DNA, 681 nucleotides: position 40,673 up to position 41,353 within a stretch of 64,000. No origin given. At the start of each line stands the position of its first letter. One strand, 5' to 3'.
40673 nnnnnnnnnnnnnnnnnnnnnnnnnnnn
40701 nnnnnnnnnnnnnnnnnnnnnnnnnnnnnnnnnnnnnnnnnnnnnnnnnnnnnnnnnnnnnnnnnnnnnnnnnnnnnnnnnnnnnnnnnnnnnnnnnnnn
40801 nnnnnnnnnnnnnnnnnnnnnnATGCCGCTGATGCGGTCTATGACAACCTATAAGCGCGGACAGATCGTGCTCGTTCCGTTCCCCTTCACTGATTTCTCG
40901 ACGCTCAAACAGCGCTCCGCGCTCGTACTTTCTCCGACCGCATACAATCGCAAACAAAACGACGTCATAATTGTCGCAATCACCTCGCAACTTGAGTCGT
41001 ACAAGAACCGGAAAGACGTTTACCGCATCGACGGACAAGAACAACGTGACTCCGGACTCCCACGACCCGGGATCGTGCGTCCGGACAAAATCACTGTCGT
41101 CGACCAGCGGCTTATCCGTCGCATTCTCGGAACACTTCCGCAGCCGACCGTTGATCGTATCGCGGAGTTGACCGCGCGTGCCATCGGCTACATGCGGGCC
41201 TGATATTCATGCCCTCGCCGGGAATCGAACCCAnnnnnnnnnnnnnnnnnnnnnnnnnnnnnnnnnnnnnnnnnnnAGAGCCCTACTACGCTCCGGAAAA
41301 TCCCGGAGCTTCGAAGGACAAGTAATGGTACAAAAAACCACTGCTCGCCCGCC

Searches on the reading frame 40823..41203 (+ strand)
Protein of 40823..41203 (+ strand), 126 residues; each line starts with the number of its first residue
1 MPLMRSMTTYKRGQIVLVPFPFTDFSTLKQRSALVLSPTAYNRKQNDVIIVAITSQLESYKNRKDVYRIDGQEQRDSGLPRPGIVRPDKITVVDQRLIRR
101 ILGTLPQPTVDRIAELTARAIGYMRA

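Call 8: search_protein_families(library=pfam, proteins=[window:40823-41203:+], max_evalue=0.001)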
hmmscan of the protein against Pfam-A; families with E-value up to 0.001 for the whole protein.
window:40823-41203:+ (126 aa): 1 family
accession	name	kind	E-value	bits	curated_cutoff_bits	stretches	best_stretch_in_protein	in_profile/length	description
PF02452.23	PemK_toxin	-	8.8e-18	64.9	23.1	1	11-115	1-103/109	PemK-like, MazF-like toxin of type II toxin-antitoxin system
